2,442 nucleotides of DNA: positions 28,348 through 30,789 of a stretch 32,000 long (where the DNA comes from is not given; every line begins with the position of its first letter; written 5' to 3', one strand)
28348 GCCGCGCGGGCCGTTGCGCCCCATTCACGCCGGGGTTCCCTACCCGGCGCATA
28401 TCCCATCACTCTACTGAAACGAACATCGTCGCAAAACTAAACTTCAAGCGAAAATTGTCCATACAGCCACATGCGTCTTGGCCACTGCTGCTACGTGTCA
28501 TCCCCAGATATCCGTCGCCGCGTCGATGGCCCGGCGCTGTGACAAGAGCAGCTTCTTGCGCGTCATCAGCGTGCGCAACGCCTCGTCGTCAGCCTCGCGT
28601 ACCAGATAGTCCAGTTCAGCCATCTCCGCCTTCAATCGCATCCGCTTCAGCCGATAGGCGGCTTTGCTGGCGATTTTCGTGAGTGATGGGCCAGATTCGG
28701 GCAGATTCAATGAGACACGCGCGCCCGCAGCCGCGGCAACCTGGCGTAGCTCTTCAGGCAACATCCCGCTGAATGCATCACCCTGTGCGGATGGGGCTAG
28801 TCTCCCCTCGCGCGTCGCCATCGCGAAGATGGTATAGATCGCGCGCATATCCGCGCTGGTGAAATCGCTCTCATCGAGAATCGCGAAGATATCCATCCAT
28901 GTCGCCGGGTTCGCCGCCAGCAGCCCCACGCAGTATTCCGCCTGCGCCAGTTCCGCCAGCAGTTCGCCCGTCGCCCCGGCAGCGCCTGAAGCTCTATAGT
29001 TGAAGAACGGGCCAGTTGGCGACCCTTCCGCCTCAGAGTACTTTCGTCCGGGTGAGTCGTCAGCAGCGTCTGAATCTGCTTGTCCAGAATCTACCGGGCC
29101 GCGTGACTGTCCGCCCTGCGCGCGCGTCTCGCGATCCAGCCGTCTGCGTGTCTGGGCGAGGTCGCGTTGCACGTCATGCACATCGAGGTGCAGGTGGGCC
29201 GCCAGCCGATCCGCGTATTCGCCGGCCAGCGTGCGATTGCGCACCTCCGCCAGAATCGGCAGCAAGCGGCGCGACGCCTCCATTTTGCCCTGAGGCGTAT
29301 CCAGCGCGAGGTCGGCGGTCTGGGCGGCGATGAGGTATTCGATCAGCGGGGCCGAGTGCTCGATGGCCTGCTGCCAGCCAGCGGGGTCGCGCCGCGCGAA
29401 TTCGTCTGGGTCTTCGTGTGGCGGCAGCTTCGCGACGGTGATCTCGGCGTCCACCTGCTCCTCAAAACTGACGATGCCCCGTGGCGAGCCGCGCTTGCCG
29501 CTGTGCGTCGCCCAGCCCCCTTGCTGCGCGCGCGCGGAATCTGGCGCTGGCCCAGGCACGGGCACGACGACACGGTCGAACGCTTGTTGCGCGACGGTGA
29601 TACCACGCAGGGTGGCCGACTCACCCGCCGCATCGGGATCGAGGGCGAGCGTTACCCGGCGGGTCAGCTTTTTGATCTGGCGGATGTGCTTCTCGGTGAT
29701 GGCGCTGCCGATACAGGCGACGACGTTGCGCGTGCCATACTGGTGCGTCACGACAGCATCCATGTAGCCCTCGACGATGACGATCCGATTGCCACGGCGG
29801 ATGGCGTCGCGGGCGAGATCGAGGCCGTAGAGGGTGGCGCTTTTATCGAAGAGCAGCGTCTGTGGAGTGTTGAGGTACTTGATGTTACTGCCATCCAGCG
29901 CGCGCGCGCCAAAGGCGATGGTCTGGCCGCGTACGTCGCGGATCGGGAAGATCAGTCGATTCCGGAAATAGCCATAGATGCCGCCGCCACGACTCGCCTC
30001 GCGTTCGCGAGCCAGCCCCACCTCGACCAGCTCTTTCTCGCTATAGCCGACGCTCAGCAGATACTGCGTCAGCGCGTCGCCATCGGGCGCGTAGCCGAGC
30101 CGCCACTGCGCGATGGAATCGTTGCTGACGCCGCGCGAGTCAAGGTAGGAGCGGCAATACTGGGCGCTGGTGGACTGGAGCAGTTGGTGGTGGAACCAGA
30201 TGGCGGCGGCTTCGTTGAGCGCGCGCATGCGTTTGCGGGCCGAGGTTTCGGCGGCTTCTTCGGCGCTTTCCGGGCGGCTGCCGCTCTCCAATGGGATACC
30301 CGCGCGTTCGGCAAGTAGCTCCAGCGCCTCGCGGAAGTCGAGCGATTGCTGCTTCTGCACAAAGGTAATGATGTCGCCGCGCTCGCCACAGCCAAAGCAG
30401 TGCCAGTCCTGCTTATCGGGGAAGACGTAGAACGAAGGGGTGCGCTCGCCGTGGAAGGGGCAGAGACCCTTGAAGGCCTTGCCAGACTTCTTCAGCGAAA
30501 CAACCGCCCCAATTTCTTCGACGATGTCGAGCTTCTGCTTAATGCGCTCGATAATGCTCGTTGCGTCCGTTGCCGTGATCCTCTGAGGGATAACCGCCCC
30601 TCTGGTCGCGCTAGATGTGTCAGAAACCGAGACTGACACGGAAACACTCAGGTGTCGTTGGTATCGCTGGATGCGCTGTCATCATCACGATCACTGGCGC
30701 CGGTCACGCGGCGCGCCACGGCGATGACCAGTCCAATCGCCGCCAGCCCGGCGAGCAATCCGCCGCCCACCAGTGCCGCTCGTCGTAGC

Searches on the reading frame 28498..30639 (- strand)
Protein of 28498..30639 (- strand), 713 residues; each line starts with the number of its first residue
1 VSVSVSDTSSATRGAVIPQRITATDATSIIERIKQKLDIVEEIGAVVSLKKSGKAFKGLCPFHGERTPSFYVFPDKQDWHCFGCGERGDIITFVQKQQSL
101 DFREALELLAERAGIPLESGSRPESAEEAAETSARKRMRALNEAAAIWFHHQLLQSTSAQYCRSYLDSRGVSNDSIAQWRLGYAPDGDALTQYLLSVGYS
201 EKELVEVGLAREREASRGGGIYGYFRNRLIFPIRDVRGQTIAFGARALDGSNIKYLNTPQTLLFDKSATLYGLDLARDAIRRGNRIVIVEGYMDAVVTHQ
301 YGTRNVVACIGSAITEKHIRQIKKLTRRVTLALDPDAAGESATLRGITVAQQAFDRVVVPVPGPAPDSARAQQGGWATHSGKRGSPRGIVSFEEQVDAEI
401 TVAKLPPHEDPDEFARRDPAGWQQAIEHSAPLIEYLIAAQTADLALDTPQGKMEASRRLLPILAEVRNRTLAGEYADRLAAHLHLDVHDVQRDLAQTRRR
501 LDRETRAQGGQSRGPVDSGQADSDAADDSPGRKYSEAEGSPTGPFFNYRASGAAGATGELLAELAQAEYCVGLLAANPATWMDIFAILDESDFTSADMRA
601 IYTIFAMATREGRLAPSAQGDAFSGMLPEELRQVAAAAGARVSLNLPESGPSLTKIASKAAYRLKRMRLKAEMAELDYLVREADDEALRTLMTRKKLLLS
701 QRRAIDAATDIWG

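Call 42: search_protein_families(library=pfam, proteins=[window:28498-30639:-])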
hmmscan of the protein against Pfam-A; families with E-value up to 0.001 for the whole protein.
window:28498-30639:- (713 aa): 6 families
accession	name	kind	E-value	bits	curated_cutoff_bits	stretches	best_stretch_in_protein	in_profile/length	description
PF08275.17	DNAG_N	-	3.8e-36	124.4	26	1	149-276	1-127/128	DNA primase catalytic core, N-terminal domain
PF01807.25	Zn_ribbon_DnaG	-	2.3e-32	111.1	24.9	1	27-118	3-94/98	CHC2 zinc finger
PF13155.12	Toprim_2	-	1.9e-15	57.4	22.1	1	287-362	1-79/88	Toprim-like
PF13662.12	Toprim_4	-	3.6e-15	56.4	25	1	285-348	2-72/85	Toprim domain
PF01751.28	Toprim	-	3.3e-12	46.9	23.1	1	286-354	2-84/96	Toprim domain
PF10410.14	DnaB_bind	-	8.6e-10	39.2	20.6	1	433-487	1-55/56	DnaB-helicase binding domain of primase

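Call 43: find_homologous_proteins(query=window:28498-30636:-, max_evalue=1e-50)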
Query window:28498-30636:- (712 aa): 7290 proteins with E <= 1e-50 among 8000 candidates; the best 120 are listed.
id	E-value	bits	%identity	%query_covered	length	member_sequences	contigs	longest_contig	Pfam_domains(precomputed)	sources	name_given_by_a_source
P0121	0.0e+0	1579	100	100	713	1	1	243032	PF08275.18,PF13155.13,PF01807.26,PF13662.13,PF10410.15,PF01751.29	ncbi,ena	-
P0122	0.0e+0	1526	97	100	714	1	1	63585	PF08275.18,PF13155.13,PF01807.26,PF13662.13,PF10410.15,PF01751.29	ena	-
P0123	0.0e+0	1441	91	100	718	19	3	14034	PF08275.18,PF13155.13,PF01807.26,PF13662.13,PF10410.15,PF01751.29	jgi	jgi:DNA primase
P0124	0.0e+0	1422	91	100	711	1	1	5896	PF08275.18,PF13155.13,PF01807.26,PF13662.13,PF10410.15,PF01751.29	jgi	jgi:DNA primase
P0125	0.0e+0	1393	88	100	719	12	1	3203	PF08275.18,PF13155.13,PF01807.26,PF13662.13,PF10410.15,PF01751.29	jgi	jgi:DNA primase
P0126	0.0e+0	1326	86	97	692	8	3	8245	PF08275.18,PF13155.13,PF01807.26,PF13662.13,PF10410.15,PF01751.29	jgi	jgi:DNA primase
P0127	0.0e+0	1307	85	97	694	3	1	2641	PF08275.18,PF13155.13,PF01807.26,PF13662.13,PF10410.15,PF01751.29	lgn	-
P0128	0.0e+0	1299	85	97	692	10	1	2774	PF08275.18,PF13155.13,PF01807.26,PF13662.13,PF10410.15,PF01751.29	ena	-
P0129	0.0e+0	1293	84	97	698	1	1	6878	PF08275.18,PF13155.13,PF01807.26,PF13662.13,PF10410.15,PF01751.29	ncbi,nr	ncbi:MAG TPA: DNA primase [Ktedonobacterales bacterium]|nr:DNA primase [Ktedonobacterales bacterium]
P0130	0.0e+0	1290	94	86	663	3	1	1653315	PF08275.18,PF13155.13,PF01807.26,PF13662.13,PF10410.15,PF01751.29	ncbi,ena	-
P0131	0.0e+0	1282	84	97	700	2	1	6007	PF08275.18,PF13155.13,PF01807.26,PF13662.13,PF10410.15,PF01751.29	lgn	-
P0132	0.0e+0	1269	82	97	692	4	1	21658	PF08275.18,PF13155.13,PF01807.26,PF13662.13,PF10410.15,PF01751.29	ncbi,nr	ncbi:MAG TPA: DNA primase [Ktedonobacterales bacterium]|nr:DNA primase [Ktedonobacterales bacterium]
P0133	0.0e+0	1265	82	97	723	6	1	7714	PF08275.18,PF13155.13,PF01807.26,PF13662.13,PF10410.15,PF01751.29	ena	-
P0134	0.0e+0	1254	81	97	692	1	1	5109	PF08275.18,PF13155.13,PF01807.26,PF13662.13,PF10410.15,PF01751.29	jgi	jgi:DNA primase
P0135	0.0e+0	1253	83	97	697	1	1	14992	PF08275.18,PF13155.13,PF01807.26,PF13662.13,PF10410.15,PF01751.29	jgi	jgi:DNA primase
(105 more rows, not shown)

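Call 73: list_cluster_members(proteins=[P0121, P0010])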
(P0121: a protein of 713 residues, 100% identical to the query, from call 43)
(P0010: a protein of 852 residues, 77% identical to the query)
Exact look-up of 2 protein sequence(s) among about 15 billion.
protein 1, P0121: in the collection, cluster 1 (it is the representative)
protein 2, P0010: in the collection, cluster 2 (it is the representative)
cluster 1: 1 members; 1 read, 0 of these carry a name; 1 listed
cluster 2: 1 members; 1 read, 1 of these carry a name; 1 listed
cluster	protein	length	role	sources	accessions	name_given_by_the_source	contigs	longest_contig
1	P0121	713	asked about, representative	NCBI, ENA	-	-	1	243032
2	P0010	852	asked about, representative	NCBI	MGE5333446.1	MAG: GAF domain-containing protein [Nitrososphaerota archaeon]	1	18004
